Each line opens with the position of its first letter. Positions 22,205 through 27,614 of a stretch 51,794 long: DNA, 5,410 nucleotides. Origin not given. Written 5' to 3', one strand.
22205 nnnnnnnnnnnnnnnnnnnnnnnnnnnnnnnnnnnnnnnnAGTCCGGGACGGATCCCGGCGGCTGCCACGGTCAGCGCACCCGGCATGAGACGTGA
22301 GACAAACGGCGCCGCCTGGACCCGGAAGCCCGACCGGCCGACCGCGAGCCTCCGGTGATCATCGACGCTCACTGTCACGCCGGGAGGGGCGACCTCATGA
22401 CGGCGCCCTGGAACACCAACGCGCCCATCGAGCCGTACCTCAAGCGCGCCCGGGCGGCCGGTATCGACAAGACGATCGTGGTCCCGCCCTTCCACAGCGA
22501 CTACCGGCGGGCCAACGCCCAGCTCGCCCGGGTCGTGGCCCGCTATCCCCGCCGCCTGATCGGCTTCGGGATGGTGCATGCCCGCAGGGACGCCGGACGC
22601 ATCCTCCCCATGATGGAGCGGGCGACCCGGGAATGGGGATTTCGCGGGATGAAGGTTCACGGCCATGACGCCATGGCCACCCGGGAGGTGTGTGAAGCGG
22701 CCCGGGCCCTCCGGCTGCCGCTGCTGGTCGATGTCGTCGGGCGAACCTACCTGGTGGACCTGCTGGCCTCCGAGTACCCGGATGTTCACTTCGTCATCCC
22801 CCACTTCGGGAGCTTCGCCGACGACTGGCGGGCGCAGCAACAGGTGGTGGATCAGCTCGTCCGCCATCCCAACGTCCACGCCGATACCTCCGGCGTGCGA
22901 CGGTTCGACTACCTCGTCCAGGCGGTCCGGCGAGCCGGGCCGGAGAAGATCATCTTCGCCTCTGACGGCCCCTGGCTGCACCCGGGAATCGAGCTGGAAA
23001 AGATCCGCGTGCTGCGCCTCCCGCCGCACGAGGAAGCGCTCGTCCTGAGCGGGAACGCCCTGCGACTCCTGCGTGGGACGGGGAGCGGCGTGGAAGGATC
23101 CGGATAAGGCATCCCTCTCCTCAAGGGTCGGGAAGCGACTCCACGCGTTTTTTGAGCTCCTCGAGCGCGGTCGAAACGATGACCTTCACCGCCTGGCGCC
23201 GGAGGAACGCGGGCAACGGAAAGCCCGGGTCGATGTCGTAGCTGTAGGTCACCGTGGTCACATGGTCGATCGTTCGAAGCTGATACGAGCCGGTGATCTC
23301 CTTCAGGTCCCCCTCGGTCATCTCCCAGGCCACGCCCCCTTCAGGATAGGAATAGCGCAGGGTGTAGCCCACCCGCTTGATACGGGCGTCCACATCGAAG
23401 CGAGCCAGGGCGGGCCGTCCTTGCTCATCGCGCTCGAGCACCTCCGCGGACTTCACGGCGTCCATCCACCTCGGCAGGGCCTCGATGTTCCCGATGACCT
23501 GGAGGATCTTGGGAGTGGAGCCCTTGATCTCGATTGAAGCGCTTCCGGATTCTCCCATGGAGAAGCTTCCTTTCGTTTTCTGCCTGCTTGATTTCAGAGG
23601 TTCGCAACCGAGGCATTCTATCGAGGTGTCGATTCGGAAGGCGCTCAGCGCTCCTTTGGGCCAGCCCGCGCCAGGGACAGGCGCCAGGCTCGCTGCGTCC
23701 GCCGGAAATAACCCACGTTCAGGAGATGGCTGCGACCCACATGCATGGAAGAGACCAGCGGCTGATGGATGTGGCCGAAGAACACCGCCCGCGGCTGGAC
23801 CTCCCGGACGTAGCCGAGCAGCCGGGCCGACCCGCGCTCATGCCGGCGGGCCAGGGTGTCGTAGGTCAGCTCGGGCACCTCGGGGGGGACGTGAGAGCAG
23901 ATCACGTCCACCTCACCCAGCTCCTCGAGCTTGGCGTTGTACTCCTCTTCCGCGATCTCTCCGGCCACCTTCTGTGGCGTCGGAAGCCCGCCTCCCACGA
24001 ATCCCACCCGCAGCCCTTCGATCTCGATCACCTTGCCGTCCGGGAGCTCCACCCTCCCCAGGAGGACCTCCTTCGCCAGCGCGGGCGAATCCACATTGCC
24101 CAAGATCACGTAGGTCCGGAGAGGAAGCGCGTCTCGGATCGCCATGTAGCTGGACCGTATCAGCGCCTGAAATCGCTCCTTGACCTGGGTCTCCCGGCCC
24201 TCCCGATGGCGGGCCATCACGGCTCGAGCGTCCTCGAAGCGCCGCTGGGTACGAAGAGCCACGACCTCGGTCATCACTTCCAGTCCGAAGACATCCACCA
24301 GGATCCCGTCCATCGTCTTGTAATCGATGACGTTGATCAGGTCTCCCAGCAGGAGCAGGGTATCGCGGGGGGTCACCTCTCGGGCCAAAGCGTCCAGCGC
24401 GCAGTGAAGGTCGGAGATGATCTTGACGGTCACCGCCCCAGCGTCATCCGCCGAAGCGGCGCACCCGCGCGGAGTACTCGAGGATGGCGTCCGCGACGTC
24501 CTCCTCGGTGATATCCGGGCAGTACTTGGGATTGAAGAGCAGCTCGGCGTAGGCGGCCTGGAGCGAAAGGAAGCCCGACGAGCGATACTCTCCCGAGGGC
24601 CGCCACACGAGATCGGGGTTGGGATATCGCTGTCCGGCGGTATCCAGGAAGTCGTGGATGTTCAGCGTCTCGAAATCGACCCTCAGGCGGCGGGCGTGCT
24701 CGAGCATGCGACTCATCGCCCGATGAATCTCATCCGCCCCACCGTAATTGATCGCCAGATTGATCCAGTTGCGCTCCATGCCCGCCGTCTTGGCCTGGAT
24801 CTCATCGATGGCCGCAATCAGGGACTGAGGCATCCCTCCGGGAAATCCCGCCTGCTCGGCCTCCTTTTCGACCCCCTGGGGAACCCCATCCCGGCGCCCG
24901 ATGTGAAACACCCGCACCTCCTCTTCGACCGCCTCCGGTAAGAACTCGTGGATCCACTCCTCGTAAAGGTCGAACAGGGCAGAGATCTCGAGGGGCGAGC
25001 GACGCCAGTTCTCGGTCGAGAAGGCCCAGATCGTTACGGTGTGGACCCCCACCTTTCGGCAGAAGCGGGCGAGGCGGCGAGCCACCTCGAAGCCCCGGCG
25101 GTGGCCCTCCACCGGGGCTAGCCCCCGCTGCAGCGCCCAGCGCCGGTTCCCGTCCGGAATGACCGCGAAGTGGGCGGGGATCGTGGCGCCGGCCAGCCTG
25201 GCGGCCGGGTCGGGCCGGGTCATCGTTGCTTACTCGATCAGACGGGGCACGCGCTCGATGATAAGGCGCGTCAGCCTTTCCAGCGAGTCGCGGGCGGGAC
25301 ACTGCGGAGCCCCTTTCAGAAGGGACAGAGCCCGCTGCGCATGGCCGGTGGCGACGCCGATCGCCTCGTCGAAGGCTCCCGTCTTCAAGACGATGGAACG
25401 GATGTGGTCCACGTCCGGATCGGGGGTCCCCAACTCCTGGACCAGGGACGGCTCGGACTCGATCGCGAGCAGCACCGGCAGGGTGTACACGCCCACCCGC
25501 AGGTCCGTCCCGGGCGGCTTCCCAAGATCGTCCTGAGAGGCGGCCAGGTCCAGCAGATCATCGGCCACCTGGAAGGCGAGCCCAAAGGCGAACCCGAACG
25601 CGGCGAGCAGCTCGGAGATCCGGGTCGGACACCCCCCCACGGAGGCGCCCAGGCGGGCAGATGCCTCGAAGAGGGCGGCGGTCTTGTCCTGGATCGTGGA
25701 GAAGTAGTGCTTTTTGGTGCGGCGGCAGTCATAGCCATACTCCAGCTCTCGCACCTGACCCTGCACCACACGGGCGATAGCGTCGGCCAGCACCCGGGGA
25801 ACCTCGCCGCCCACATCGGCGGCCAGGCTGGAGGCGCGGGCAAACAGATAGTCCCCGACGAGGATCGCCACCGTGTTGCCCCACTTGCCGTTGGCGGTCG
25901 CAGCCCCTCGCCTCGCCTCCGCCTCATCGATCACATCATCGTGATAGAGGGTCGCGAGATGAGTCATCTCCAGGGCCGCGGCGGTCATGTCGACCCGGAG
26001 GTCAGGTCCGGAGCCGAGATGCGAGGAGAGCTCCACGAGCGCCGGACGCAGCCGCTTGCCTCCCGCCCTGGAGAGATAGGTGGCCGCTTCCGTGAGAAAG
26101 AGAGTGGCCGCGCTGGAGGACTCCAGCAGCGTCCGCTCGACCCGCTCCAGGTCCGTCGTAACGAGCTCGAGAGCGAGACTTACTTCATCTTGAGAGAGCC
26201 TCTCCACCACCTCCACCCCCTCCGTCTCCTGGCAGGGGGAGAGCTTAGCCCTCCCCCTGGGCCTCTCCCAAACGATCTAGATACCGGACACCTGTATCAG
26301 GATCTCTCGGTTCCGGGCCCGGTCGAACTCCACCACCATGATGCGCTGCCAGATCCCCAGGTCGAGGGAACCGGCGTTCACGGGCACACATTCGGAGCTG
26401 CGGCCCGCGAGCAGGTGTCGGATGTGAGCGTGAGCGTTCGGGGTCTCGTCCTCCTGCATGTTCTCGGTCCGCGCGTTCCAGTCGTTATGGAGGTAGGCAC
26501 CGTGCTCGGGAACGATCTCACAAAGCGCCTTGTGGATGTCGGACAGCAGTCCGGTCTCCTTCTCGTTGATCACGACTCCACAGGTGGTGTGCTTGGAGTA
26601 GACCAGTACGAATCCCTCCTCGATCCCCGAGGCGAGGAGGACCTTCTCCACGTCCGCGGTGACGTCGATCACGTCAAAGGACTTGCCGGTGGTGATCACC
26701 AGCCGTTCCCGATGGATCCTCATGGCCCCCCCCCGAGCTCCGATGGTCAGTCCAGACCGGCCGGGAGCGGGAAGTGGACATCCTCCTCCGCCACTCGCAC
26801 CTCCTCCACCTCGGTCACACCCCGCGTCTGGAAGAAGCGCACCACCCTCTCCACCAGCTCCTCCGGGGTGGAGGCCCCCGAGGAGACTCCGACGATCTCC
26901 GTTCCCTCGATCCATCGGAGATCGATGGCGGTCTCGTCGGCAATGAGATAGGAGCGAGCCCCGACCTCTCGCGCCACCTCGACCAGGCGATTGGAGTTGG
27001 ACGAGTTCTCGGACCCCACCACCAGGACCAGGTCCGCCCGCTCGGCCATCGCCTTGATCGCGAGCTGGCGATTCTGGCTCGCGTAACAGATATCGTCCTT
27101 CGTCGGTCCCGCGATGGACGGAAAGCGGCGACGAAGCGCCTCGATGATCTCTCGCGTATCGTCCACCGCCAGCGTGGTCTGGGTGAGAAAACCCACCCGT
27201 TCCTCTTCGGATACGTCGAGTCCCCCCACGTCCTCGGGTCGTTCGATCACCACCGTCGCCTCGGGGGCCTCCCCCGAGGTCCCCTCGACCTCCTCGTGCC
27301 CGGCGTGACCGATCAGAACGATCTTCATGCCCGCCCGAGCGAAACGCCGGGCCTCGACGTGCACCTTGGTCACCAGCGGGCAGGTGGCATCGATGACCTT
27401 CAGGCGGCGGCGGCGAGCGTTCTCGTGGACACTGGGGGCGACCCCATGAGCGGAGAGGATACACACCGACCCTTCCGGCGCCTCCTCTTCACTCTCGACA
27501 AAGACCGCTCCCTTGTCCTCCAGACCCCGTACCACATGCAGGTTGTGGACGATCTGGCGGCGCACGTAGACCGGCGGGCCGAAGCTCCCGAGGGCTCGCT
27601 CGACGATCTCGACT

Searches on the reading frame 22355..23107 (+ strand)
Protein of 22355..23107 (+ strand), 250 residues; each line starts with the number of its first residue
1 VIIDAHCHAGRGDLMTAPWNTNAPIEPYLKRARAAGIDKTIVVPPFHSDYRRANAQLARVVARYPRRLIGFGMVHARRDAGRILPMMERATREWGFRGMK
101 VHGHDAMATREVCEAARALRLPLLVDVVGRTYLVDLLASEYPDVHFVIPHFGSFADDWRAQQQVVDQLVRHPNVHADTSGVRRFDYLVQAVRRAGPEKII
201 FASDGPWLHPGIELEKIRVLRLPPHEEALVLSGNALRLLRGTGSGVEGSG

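Call 10: search_protein_families(library=pfam, proteins=[window:22355-23107:+], max_evalue=0.01)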
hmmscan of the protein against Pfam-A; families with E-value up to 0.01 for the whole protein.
window:22355-23107:+ (250 aa): 1 family
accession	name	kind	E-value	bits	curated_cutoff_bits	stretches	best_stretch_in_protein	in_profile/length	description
PF04909.20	Amidohydro_2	-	2.5e-21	77.2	26.4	1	3-240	1-288/289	Amidohydrolase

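Call 90: search_protein_families(library=ncbifam, proteins=[window:22355-23107:+], max_evalue=0.001)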
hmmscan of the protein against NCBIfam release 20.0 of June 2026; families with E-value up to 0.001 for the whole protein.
window:22355-23107:+ (250 aa): 0 families

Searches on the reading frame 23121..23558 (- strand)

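Call 92: search_protein_families(library=pfam, proteins=[window:23121-23558:-], max_evalue=0.001)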
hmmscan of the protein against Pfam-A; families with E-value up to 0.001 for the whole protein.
window:23121-23558:- (145 aa): 2 families
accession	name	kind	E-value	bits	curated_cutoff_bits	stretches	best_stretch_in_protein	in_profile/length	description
PF03364.25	Polyketide_cyc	-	6.8e-13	49.4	23.4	1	20-135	10-125/126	Polyketide cyclase / dehydrase and lipid transport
PF10604.15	Polyketide_cyc2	-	1.4e-09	38.8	27.4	1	6-140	5-142/142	Polyketide cyclase / dehydrase and lipid transport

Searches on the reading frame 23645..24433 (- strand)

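Call 92: search_protein_families(library=pfam, proteins=[window:23645-24433:-], max_evalue=0.001)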
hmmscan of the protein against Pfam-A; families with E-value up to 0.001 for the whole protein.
window:23645-24433:- (262 aa): 2 families
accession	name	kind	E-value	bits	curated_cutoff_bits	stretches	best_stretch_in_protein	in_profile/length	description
PF12850.12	Metallophos_2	-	9e-09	35.9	27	0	106-246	50-138/154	Calcineurin-like phosphoesterase superfamily domain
PF00149.33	Metallophos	-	4.2e-08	34.3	21.5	1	1-225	1-191/191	Calcineurin-like phosphoesterase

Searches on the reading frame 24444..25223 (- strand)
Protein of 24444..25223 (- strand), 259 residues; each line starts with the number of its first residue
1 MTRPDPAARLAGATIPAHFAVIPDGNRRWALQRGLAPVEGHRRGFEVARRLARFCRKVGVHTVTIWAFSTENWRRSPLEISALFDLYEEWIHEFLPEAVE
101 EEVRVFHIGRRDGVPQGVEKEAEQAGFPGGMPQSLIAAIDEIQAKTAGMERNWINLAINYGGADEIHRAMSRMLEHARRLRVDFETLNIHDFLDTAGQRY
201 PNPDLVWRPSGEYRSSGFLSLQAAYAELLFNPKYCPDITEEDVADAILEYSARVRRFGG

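Call 92: search_protein_families(library=pfam, proteins=[window:24444-25223:-], max_evalue=0.001)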
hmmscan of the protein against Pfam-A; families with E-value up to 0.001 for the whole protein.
window:24444-25223:- (259 aa): 1 family
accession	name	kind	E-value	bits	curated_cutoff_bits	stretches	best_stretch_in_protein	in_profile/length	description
PF01255.24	Prenyltransf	-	1e-58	198.9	27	2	22-125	1-105/219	Putative undecaprenyl diphosphate synthase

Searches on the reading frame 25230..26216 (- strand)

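Call 92: search_protein_families(library=pfam, proteins=[window:25230-26216:-], max_evalue=0.001)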
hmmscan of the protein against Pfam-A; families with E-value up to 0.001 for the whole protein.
window:25230-26216:- (328 aa): 1 family
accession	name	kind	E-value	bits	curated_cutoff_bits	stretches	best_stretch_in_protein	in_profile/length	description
PF00348.22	polyprenyl_synt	-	1.2e-57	195.4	27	1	41-261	4-233/251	Polyprenyl synthetase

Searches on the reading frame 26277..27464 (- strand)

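Call 92: search_protein_families(library=pfam, proteins=[window:26277-27464:-], max_evalue=0.001)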
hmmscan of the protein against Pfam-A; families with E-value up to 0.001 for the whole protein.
window:26277-27464:- (395 aa): 1 family
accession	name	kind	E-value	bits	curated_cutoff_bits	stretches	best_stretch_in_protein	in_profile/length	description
PF01894.22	UPF0047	-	1.6e-32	112.5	27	1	267-392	1-117/117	Uncharacterised protein family UPF0047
